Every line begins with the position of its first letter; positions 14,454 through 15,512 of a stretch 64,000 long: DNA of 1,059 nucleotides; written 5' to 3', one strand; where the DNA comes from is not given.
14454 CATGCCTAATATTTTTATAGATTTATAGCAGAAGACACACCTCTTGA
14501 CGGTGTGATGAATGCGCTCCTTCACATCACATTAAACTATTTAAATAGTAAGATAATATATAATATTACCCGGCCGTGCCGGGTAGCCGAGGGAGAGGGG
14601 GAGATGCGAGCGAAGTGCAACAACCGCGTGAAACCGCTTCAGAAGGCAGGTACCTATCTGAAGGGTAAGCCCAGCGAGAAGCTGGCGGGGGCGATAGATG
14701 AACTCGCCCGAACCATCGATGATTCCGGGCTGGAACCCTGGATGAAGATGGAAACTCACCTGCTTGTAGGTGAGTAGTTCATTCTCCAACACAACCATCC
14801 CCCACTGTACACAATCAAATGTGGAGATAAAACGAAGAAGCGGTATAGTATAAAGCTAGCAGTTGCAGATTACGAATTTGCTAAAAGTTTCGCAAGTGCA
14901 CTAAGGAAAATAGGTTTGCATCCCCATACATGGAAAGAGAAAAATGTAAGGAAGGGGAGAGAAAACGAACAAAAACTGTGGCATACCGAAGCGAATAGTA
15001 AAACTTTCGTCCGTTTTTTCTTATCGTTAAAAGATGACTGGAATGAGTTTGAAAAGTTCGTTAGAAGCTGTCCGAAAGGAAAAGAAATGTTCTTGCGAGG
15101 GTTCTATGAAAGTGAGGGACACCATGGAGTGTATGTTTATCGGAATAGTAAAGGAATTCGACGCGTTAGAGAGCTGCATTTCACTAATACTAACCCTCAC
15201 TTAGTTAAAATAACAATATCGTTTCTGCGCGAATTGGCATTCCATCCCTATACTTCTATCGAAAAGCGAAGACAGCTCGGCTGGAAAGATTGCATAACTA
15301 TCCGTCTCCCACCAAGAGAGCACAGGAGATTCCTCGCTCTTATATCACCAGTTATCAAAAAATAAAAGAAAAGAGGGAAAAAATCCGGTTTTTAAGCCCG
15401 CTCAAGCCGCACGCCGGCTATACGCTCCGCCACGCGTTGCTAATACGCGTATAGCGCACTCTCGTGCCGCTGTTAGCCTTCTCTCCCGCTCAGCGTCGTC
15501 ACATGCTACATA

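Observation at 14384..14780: Two miniature IS200/IS605 derivatives that retain only the ends plus the omega-RNA-encoding tnpB 3' region (solo guide-RNA scaffolds)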

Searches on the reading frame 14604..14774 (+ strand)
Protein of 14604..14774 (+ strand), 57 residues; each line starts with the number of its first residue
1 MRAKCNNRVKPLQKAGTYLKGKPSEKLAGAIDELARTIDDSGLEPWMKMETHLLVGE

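Call 24: find_homologous_proteins(query=window:14604-14774:+, max_evalue=10)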
Query seq(57 aa) (57 aa): 16 proteins with E <= 10 among 16 candidates.
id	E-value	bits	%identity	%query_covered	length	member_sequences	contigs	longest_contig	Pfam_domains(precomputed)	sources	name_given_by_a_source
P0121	2.8e-29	117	98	98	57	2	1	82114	-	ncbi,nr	ncbi:MAG: hypothetical protein N2V72_00475 [Methanophagales archaeon]|nr:hypothetical protein [Metha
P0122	6.5e-21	90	86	98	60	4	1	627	-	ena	-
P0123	1.1e-20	90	88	98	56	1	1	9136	-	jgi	-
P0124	3.9e-20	88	84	100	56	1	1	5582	-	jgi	-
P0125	1.2e-19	87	79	98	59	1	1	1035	-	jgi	-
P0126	3.7e-19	85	82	98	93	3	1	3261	-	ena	-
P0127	5.2e-19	84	86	86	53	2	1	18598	-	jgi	-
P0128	3.6e-18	82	78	100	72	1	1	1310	-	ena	-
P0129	6.1e-18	81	80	98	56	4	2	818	-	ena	-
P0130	5.0e-17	78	82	86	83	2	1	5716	-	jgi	-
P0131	5.4e-17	78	71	100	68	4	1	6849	-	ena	-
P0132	2.0e-16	76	79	91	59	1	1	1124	-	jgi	-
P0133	1.9e-15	73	82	79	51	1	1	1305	-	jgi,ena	-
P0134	8.6e-10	56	64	91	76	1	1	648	-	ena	-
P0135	3.4e-9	54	79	63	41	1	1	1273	-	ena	-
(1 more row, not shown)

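Call 28: find_encoding_contigs(protein=P0121, flank=10000)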
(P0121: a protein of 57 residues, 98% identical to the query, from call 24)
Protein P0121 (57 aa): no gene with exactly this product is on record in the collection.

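Call 29: find_encoding_contigs(protein=P0123, flank=5000)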
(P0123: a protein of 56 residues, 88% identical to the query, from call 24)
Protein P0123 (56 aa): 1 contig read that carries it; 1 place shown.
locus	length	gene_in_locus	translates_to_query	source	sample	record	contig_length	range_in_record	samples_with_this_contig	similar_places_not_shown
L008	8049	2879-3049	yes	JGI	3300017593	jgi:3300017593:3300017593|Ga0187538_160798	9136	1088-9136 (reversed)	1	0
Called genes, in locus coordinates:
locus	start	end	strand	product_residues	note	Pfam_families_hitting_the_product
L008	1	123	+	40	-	?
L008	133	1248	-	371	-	PF20030:bpMoxR, PF13191:AAA_16 (weak), PF20720:nSTAND3 (faint), PF07724:AAA_2 (faint), PF07728:AAA_5, PF00004:AAA, PF17868:AAA_lid_8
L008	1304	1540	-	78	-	-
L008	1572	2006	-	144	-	-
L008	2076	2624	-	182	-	-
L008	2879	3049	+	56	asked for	-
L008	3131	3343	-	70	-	-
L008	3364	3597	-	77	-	-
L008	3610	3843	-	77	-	-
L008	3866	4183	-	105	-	-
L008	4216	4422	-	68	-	-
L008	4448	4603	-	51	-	-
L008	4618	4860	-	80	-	-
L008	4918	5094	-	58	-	-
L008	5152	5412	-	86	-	-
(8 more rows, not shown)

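Call 30: find_encoding_contigs(protein=P0127, flank=5000)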
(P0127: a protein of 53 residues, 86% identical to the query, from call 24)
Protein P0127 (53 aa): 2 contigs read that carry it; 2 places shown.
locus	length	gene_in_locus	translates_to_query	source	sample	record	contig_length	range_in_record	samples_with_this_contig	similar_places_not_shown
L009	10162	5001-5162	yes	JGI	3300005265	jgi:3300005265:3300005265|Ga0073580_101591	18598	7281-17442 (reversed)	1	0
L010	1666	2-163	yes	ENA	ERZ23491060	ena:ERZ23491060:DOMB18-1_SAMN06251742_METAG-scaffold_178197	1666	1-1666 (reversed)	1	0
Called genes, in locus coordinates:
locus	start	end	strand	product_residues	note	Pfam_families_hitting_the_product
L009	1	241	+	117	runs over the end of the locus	-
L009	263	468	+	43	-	-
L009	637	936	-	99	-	-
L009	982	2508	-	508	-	-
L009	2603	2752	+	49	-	-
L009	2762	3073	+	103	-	PF01370:Epimerase, PF02719:Polysacc_synt_2 (faint), PF16363:GDP_Man_Dehyd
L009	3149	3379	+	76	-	PF02463:SMC_N (weak), PF11398:DUF2813, PF13175:AAA_15, PF13476:AAA_23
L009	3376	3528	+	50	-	-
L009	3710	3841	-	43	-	-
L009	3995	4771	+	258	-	-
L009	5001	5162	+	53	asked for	-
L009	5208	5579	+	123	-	-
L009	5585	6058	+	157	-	-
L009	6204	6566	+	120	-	-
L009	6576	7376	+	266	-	-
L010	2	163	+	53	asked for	?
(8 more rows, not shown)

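Call 35: find_encoding_contigs(protein=P0131, flank=3000)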
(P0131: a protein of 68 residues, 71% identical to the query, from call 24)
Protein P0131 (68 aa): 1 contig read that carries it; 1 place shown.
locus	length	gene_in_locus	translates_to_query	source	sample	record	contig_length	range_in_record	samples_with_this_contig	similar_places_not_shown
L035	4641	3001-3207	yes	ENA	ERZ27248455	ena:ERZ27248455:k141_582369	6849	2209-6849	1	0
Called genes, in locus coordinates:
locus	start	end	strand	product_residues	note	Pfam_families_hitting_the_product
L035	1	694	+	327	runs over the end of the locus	PF09545:RE_AccI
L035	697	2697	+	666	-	PF02384:N6_Mtase, PF05175:MTS (weak), PF07669:Eco57I, PF22837:M_Eco57I_C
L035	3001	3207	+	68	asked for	-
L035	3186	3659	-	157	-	-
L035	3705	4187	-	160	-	-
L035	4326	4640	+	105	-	?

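Call 36: find_encoding_contigs(protein=P0124, flank=3000)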
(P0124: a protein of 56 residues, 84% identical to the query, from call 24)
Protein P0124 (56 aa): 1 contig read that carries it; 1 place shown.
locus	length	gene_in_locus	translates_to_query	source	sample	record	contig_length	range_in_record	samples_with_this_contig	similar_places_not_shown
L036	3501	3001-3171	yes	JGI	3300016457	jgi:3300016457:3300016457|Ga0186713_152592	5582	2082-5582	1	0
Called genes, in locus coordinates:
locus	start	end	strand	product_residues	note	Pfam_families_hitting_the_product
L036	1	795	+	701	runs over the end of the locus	-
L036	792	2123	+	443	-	-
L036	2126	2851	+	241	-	-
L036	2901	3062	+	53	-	-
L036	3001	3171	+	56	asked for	-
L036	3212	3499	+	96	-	?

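Call 37: find_encoding_contigs(protein=P0130, flank=3000)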
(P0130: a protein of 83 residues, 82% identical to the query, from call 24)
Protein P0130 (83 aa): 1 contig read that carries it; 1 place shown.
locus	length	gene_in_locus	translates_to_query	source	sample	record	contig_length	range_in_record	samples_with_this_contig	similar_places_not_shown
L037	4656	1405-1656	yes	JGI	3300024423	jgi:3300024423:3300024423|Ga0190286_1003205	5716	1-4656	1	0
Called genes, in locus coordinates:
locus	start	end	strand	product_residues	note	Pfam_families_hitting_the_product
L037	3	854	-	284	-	?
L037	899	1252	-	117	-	-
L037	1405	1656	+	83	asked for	-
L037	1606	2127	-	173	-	-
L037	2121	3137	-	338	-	-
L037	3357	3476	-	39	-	-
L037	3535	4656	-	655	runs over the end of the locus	PF05048:NosD, PF13229:Beta_helix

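Call 39: find_encoding_contigs(protein=P0126, flank=2000)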
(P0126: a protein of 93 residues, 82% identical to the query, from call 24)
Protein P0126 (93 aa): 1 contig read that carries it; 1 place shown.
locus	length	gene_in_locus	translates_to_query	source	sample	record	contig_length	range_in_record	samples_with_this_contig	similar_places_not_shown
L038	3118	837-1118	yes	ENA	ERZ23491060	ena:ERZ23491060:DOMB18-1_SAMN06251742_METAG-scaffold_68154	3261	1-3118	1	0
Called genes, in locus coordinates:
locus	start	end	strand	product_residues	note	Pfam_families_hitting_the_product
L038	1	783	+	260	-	?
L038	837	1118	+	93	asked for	-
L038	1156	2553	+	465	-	PF13360:PQQ_2, PF13570:Beta-prop_ACSF4 (weak)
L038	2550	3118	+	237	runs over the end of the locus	?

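Call 40: find_encoding_contigs(protein=P0128, flank=2000)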
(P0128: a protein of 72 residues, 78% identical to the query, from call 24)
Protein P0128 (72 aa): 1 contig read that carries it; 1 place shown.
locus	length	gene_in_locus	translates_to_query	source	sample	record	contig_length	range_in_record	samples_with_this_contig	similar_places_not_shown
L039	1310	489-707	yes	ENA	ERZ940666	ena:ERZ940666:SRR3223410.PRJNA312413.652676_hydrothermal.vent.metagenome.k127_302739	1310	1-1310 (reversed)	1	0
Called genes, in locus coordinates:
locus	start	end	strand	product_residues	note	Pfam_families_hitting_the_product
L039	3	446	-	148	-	?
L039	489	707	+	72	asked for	-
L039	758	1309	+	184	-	?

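Call 41: find_encoding_contigs(protein=P0125, flank=2000)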
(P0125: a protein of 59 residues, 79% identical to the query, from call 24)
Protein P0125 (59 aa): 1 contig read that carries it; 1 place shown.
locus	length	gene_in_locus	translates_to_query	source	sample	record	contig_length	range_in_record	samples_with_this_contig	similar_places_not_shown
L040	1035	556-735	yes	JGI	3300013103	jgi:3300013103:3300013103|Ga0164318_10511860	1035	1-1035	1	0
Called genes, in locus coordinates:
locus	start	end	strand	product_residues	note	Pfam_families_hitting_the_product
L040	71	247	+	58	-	-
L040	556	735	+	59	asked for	-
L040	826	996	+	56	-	-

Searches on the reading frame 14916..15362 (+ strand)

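Call 75: search_protein_families(library=pfam, proteins=[window:14916-15362:+], max_evalue=0.01)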
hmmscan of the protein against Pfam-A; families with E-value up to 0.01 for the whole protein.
window:14916-15362:+ (149 aa): 1 family
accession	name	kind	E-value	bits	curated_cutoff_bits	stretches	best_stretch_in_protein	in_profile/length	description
PF14528.11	LAGLIDADG_3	-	0.0045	17.7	22.5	0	58-142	5-80/82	LAGLIDADG-like domain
